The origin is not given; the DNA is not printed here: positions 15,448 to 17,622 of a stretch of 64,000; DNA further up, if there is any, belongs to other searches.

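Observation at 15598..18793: Overlapping two-gene module of unknown function (442-aa cytoplasmic/2-TM protein plus 624-aa Trp-rich 12-TM protein) with a CheY-like receiver, between comEC and the pilus genes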

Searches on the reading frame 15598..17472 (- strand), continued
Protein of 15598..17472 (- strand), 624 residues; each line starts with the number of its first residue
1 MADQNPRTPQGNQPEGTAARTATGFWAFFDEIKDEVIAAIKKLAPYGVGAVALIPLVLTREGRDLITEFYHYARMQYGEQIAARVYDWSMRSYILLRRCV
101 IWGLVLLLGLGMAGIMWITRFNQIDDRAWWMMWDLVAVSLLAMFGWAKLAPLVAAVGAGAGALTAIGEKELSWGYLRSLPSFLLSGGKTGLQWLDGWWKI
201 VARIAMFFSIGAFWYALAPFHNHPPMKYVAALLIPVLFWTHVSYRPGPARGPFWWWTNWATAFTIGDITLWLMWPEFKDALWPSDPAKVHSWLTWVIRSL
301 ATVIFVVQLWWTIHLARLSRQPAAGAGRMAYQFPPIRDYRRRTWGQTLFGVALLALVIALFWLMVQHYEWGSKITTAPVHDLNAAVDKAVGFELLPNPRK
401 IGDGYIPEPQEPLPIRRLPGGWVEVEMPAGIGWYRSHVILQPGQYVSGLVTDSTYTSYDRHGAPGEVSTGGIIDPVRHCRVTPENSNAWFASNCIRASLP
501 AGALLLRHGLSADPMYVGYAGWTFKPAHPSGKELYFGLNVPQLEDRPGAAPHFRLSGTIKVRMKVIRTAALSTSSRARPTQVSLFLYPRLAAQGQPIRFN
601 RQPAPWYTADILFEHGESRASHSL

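Call 39: find_encoding_contigs(protein=P0016, flank=10000, max_places=2)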
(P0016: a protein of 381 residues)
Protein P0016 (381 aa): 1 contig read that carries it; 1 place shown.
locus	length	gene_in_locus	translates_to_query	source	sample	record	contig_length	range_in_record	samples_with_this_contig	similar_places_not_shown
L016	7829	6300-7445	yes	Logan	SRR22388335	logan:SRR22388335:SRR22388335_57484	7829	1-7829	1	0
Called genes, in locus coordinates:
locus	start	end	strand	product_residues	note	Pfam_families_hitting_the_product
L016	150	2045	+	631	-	PF13522:GATase_6, PF13537:GATase_7, PF01380:SIS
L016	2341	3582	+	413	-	PF03772:Competence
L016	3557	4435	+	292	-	PF00753:Lactamase_B, PF12706:Lactamase_B_2 (weak)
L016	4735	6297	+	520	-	-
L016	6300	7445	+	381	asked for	-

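Call 40: find_encoding_contigs(protein=P0015, flank=10000, max_places=2)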
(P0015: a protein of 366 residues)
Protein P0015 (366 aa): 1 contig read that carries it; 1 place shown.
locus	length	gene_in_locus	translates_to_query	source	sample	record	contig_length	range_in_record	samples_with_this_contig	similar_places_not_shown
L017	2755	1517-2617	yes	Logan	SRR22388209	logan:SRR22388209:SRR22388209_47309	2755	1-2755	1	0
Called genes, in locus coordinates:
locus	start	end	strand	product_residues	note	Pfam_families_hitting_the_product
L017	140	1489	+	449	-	-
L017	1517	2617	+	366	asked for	-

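Call 41: search_protein_families(library=pfam, alignment_id=A4, max_evalue=10)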
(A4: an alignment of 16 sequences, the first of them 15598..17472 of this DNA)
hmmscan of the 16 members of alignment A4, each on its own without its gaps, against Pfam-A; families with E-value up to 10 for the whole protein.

A. member 1, window:15598-17472:- (624 aa): 2 families
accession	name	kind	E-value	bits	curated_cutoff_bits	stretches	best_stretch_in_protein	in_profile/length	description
PF18679.7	HTH_57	-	0.076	13.8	29.1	1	32-73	37-78/112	ThcOx helix turn helix domain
PF00681.25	Plectin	-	0.15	12.4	20.5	1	467-484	6-23/39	Plectin repeat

B. families by the number of members that match (of 16 scanned): 11 families
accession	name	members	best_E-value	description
PF07584.16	BatA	2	0.16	Aerotolerance regulator N-terminal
PF04999.18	FtsL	1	0.072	Cell division protein FtsL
PF18679.7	HTH_57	1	0.076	ThcOx helix turn helix domain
PF00681.25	Plectin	1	0.15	Plectin repeat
PF14015.11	DUF4231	1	0.18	Protein of unknown function (DUF4231)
PF03918.19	CcmH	1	0.23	Cytochrome C biogenesis protein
PF09746.14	Membralin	1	0.27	Tumour-associated protein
PF13410.11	GST_C_2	1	0.32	Glutathione S-transferase, C-terminal domain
PF17870.6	Insulin_TMD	1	4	Insulin receptor trans-membrane segment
PF20990.2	DUF2207_C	1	5.5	Predicted membrane protein (DUF2207) C-terminal domain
PF05421.16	DUF751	1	5.6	Protein of unknown function (DUF751)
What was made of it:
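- On VirB6/TrbL/PrgH polytopic T4SS subunit: No such Pfam hit in any member (call 41).
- Closest known: VirB6 / 'extended VirB6' and VirB8-like. Different: No Pfam TrbL/VirB6 or PrgH-type signal (call 41).
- None of the 16 members hits Pfam TrbL/VirB6, even at E<=10 (call 41).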

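Call 49: search_protein_families(library=pfam, proteins=[L009:11325-12779:+, L009:7592-8335:+, L009:8332-8625:+, L009:4571-7582:+, L009:16037-16594:+, L009:16597-17100:+, L009:13395-14129:+, L009:12890-13402:+], max_evalue=1)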
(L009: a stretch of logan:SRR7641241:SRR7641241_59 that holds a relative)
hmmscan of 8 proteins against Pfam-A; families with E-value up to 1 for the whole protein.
L009:11325-12779:+ (484 aa): 0 families

L009:7592-8335:+ (247 aa): 3 families
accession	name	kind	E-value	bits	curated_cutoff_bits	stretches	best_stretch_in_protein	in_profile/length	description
PF17762.8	HTH_ParB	-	0.0056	17.3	22.6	1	180-211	40-71/102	ParB HTH domain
PF07408.16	DUF1507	-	0.025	14.9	25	1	163-212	21-73/85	Protein of unknown function (DUF1507)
PF13519.12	VWA_2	-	0.18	12.9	27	0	170-219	42-90/107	von Willebrand factor type A domain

L009:8332-8625:+ (97 aa): 0 families

L009:4571-7582:+ (1003 aa): 2 families
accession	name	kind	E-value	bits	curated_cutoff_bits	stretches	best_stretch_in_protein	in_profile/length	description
PF13875.12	DUF4202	-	0.029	14.6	35.1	1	541-608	79-143/183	Domain of unknown function (DUF4202)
PF21443.2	G3P_pilus-bind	-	0.056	14.1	27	0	941-972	33-64/105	G3P, pilus binding domain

L009:16037-16594:+ (185 aa): 1 family
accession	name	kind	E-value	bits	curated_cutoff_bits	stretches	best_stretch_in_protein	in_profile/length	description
PF15670.10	Spem1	-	0.13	12.2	27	1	4-56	25-76/253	Spermatid maturation protein 1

L009:16597-17100:+ (167 aa): 0 families

L009:13395-14129:+ (244 aa): 1 family
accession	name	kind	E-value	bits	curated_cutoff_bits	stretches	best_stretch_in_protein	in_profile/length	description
PF11130.14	TraC_F_IV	-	0.012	15.1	28.1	1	40-225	22-183/375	TraC protein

L009:12890-13402:+ (170 aa): 2 families
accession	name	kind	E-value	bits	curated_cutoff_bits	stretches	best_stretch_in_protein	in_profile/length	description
PF12666.12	PrgI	-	2.7e-10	41.1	27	1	7-94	2-89/91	PrgI family protein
PF12648.12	TcpE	-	0.078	13.9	29.9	1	20-93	23-93/100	TcpE family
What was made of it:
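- On VirB6/TrbL/PrgH polytopic T4SS subunit: That protein is itself unverified as VirB6 (call 49).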

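Call 52: find_related_loci(query=A2, collection=genome_contigs, flank=10000)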
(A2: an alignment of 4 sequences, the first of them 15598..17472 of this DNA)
Query A2 (624 aa) in genome_contigs; peptide patterns used: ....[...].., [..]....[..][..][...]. (x = any residue, [..] = any of these).
49 stretches matched a pattern; 2 encode a relative of the query (tblastn E <= 1e-3); 2 distinct loci.
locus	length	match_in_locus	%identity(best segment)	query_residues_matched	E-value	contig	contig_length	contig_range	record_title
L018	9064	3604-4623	47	5-341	6e-90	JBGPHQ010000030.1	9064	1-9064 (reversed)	MAG: Patescibacteria group bacterium isolate OBJ_0618_7090110_354 k141_11396571_length_9064_cov_10.0000, whole genome sh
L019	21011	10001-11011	47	4-321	4e-84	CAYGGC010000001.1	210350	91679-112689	MAG TPA_asm: uncultured Gammaproteobacteria bacterium isolate ERP113451_co1_188 genome assembly, contig: NODE_15_length_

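Call 56: search_solved_structures(query=A4, max_evalue=10, show_alignments=0)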
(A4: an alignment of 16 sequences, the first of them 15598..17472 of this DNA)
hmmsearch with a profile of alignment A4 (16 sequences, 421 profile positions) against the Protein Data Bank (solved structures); distinct sequences matched with E-value up to 10: 0.

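Call 58: search_protein_families(library=phrogs, proteins=[window:15598-17472:-, P0011, L009:8866-9999:+, P0014, L012:8542-9999:+], max_evalue=1)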
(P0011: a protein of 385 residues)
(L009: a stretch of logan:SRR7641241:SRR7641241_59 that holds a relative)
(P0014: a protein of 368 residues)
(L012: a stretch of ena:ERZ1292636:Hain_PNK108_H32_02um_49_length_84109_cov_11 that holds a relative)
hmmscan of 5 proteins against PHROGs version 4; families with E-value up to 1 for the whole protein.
window:15598-17472:- (624 aa): 0 families

P0011 (385 aa): 1 family
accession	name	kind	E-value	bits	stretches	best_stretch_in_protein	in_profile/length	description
phrog_36995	-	unknown function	0.013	16.5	1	258-324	50-117/122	-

L009:8866-9999:+ (377 aa): 2 families
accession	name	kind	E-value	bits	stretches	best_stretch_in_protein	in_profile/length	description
phrog_22364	-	unknown function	0.16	13.2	1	270-308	11-49/76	-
phrog_28886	-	unknown function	0.52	11.3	0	353-372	13-32/50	-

P0014 (368 aa): 1 family
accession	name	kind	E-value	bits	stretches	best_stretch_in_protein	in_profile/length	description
phrog_34365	-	unknown function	0.37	11.6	1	68-131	97-157/160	-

L012:8542-9999:+ (485 aa): 1 family
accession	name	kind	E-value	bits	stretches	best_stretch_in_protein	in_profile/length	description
phrog_3949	-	transcription regulation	0.12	13.4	0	242-279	98-136/161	transcriptional repressor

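Call 59: search_protein_families(library=padloc, proteins=[window:15598-17472:-, P0011, L009:8866-9999:+, P0014, L012:8542-9999:+], max_evalue=1)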
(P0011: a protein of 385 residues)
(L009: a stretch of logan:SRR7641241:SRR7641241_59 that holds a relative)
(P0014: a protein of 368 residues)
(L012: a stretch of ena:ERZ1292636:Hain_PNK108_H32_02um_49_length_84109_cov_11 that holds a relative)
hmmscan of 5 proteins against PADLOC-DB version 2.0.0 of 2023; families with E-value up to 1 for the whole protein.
window:15598-17472:- (624 aa): 0 families

P0011 (385 aa): 0 families

L009:8866-9999:+ (377 aa): 0 families

P0014 (368 aa): 1 family
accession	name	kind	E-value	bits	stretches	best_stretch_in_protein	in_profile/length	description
PDLC03001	gop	-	0.58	8.4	0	118-153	7-42/126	-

L012:8542-9999:+ (485 aa): 0 families
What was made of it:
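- On Anti-phage defence or phage protein families: No hits below E 0.01 (calls 58, 59).
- No PADLOC or PHROG hits (calls 58, 59).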

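Call 76: find_related_loci(query=A9, collection=metagenome_contigs, flank=10000)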
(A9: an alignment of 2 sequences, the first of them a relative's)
Query A9 (385 aa) in metagenome_contigs; peptide patterns used: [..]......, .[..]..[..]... (x = any residue, [..] = any of these).
75 stretches matched a pattern; 1 encode a relative of the query (tblastn E <= 1e-3); 1 distinct loci.
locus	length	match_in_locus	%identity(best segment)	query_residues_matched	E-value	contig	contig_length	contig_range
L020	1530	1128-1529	44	2-138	2e-28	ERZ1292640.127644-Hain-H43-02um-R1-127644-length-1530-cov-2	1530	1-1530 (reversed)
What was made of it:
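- Tried and rejected: Genome and metagenome scans for more members found only 2 and 1 loci (calls 52, 76).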

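Call 82: search_protein_families(library=pfam, proteins=[L012:5883-7328:+, L012:7347-8195:+, L010:8362-8649:+, L014:11232-12356:+], max_evalue=0.01)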
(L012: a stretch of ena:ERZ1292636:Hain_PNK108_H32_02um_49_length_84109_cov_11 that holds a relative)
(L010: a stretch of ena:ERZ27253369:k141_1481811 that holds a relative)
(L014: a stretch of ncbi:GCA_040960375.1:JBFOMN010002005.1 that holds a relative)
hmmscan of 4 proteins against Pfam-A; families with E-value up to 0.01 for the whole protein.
L012:5883-7328:+ (481 aa): 1 family
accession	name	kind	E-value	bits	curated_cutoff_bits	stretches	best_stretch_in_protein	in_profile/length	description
PF01145.31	Band_7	-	3.9e-05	24.2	23.6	1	181-337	52-170/176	SPFH domain / Band 7 family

L012:7347-8195:+ (282 aa): 0 families

L010:8362-8649:+ (95 aa): 1 family
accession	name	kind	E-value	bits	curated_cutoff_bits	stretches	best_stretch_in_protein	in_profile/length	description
PF01029.23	NusB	-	0.00044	21.1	23.1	1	7-81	9-84/133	NusB family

L014:11232-12356:+ (374 aa): 2 families
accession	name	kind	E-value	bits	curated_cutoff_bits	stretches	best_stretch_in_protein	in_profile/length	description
PF13784.11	Fic_N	-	5e-22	78.2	26.7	1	35-114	2-81/82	Fic/DOC family N-terminal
PF02661.23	Fic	-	5.1e-18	66.2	24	1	121-226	1-93/93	Fic/DOC family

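Call 83: find_encoding_contigs(protein=P0018, flank=10000, max_places=3)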
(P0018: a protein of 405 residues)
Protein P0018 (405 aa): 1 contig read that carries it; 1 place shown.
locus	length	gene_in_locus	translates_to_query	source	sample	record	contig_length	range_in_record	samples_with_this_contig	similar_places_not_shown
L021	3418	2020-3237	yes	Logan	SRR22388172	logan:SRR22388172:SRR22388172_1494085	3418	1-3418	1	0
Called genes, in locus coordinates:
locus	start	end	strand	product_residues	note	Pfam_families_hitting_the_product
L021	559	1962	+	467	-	-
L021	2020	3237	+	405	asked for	-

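Call 84: find_encoding_contigs(protein=P0009, flank=10000, max_places=3)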
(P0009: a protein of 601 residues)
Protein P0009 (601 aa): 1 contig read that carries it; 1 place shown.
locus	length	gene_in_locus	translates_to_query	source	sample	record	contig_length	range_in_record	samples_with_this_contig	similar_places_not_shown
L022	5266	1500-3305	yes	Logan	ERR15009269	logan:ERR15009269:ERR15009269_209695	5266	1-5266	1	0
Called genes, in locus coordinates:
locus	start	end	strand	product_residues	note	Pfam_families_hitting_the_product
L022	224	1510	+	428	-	-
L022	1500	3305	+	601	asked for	-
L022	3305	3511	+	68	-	-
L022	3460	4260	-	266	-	PF01048:PNP_UDP_1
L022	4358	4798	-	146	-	PF00719:Pyrophosphatase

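Call 90: find_related_loci(query=A2, collection=viral_contigs, flank=5000)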
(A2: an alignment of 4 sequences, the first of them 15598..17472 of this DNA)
Query A2 (624 aa) in viral_contigs; peptide patterns used: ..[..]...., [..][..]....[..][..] (x = any residue, [..] = any of these).
29 stretches matched a pattern, but none encodes a relative of the query by tblastn (E <= 1e-3).
